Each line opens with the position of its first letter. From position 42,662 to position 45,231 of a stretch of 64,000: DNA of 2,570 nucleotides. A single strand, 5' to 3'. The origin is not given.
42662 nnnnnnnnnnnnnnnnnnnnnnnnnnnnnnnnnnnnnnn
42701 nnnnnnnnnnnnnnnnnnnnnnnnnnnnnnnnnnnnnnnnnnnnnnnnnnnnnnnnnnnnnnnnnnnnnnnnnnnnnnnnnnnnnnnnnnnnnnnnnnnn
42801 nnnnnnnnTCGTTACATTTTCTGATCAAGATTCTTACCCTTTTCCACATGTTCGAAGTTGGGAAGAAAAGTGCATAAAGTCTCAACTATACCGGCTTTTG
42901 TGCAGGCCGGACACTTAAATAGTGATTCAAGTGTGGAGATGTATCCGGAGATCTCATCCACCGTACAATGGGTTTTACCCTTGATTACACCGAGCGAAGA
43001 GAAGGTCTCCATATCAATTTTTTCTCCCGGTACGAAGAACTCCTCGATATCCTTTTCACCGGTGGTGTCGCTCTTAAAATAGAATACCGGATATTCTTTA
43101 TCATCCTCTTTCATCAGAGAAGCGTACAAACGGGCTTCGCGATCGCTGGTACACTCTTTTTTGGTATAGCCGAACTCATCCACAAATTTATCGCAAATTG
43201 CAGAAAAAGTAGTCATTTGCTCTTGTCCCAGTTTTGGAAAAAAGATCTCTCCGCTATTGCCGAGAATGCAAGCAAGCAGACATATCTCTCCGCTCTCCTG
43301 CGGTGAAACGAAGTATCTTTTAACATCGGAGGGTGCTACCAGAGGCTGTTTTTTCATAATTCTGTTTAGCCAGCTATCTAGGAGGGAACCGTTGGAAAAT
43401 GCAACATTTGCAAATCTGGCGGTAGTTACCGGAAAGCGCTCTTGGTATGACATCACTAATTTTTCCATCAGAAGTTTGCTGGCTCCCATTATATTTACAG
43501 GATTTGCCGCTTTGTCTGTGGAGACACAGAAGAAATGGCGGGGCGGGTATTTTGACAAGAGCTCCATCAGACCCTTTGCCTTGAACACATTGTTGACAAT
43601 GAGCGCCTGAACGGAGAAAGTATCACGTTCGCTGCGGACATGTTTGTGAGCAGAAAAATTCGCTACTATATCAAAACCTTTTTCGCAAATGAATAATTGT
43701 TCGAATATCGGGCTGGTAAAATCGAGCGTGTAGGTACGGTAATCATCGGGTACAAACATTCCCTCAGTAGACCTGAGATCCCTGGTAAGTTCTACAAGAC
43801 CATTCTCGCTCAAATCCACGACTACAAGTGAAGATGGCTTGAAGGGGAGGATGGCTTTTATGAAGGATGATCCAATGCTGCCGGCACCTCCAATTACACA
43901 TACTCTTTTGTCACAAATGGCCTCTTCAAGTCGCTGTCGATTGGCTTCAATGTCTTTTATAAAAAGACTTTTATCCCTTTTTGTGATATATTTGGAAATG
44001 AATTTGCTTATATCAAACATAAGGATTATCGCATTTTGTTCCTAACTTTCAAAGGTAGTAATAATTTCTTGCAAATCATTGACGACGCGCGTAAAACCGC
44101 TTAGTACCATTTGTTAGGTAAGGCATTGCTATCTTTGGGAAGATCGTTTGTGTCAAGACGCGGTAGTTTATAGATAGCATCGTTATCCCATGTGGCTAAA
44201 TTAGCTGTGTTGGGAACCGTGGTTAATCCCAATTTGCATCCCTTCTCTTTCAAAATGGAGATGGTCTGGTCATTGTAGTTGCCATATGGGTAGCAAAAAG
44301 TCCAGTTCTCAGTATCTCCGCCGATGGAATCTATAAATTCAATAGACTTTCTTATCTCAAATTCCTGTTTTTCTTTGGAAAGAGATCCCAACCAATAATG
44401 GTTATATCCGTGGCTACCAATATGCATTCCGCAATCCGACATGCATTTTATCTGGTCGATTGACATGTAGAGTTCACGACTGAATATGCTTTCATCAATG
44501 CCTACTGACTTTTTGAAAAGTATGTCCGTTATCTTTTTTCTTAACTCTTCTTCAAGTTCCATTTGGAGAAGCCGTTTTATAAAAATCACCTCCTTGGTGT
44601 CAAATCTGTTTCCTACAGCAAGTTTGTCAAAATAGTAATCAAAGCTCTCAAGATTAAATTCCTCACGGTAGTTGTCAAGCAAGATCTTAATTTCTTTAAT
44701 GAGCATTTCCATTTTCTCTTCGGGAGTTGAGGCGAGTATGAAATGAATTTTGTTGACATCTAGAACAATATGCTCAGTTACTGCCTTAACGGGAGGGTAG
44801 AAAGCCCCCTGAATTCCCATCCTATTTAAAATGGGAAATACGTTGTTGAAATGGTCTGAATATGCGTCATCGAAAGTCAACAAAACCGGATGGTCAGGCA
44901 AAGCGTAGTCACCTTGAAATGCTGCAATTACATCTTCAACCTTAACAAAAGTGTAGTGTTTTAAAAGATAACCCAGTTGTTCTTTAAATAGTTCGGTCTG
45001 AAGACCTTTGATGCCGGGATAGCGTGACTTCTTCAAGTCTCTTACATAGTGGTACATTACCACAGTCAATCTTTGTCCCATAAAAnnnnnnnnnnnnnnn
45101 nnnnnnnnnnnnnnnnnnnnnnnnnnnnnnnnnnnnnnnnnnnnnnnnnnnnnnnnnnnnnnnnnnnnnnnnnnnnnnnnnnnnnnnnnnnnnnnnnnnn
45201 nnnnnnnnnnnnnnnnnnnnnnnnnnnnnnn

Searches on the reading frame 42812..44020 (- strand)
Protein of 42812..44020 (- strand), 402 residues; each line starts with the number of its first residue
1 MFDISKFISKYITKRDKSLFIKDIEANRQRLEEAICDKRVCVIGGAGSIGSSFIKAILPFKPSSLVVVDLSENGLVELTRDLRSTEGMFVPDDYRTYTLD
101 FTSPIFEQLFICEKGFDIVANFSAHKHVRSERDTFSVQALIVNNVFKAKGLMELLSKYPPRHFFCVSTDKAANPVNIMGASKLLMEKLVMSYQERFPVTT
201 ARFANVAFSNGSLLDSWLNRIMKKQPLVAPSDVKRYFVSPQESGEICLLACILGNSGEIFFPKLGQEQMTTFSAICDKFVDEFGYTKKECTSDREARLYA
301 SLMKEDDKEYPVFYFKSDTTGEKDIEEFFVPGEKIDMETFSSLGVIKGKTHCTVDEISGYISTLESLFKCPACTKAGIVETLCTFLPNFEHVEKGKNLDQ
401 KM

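Call 12: search_protein_families(library=pfam, proteins=[window:42812-44020:-], max_evalue=0.001)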
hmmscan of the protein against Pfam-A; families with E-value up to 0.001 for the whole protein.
window:42812-44020:- (402 aa): 3 families
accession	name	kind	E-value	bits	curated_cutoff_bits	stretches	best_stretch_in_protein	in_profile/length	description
PF02719.21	Polysacc_synt_2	-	1.2e-37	130.1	20.2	1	40-288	1-252/293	Polysaccharide biosynthesis protein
PF01370.27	Epimerase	-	2e-06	27.8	20.9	1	40-237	1-211/240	NAD dependent epimerase/dehydratase family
PF16363.11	GDP_Man_Dehyd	-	0.00044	20.3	27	0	42-169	2-130/332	GDP-mannose 4,6 dehydratase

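Call 42: search_protein_families(library=ncbifam, proteins=[window:42812-44020:-], max_evalue=0.01)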
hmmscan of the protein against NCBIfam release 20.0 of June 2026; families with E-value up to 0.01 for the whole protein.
window:42812-44020:- (402 aa): 5 families
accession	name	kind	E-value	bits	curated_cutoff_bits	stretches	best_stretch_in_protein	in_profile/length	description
TIGR03589.1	PseB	equivalog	3.4e-15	55.8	407.75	1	37-271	4-235/324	UDP-N-acetylglucosamine 4,6-dehydratase (inverting)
TIGR04130.1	FnlA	equivalog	1.1e-14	54.1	730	1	37-281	4-243/337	UDP-N-acetylglucosamine 4,6-dehydratase/5-epimerase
TIGR01181.1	dTDP_gluc_dehyt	equivalog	2.6e-05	23.5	365.1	1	40-170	2-127/321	dTDP-glucose 4,6-dehydratase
TIGR01179.1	galE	equivalog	8.9e-05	21.5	262.3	1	40-207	2-177/332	UDP-glucose 4-epimerase GalE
TIGR02197.1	heptose_epim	equivalog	0.0021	17.3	274.6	0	169-206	129-170/316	ADP-glyceromanno-heptose 6-epimerase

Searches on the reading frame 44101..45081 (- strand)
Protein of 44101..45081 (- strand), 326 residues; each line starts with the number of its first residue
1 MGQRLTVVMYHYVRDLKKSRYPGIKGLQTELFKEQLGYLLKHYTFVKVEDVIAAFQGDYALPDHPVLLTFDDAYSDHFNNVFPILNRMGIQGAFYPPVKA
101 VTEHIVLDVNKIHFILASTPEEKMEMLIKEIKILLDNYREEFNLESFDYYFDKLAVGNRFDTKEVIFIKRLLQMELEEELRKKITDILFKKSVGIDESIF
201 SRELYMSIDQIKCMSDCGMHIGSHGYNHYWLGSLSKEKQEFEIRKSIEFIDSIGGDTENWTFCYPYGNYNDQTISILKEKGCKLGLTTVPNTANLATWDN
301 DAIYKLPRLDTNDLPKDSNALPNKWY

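Call 12: search_protein_families(library=pfam, proteins=[window:44101-45081:-], max_evalue=0.001)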
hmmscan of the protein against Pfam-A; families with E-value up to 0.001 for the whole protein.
window:44101-45081:- (326 aa): 1 family
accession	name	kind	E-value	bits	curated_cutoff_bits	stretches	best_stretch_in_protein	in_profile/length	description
PF01522.26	Polysacc_deac_1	-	3.5e-23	82.3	23.1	2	206-283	46-122/124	Polysaccharide deacetylase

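Call 42: search_protein_families(library=ncbifam, proteins=[window:44101-45081:-], max_evalue=0.01)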
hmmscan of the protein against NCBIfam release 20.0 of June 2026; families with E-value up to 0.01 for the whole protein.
window:44101-45081:- (326 aa): 10 families
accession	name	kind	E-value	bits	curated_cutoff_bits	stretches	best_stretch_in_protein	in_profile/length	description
TIGR03938.2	deacetyl_PgaB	equivalog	7.5e-23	80.6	321.9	1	4-90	2-90/621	poly-beta-1,6-N-acetyl-D-glucosamine N-deacetylase PgaB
NF011176.0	PRK14581.1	equivalog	2.6e-16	58.9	1091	1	6-91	50-134/673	poly-beta-1,6-N-acetyl-D-glucosamine N-deacetylase PgaB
NF011177.0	PRK14582.1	equivalog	1.8e-15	56.3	923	1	5-98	49-140/671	poly-beta-1,6-N-acetyl-D-glucosamine N-deacetylase PgaB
TIGR02884.1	spore_pdaA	equivalog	6.3e-11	42.4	298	1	177-300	48-167/224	delta-lactam-biosynthetic de-N-acetylase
TIGR03933.1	PIA_icaB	equivalog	1.2e-10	41.4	248.35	1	234-310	157-228/245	intercellular adhesin biosynthesis polysaccharide N-deacetylase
TIGR02764.1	spore_ybaN_pdaB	equivalog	2.6e-10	40.4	237.4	1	182-300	22-135/191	polysaccharide deacetylase family sporulation protein PdaB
TIGR02873.1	spore_ylxY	hypoth_equivalog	1.2e-07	31.2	391.5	1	182-289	101-207/268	probable sporulation protein, polysaccharide deacetylase family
NF050820.1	PolSacchBiosHfsH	equivalog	2.3e-05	24.2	400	1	206-277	81-151/249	oligosaccharide deacetylase HfsH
NF045821.1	PgAcgDacpgdA1_Bac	equivalog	0.00011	21.2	400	0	209-275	131-196/282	peptidoglycan-N-acetylglucosamine deacetylase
TIGR04243.1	nodulat_NodB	equivalog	0.0014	18.2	240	1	211-300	47-132/197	chitooligosaccharide deacetylase NodB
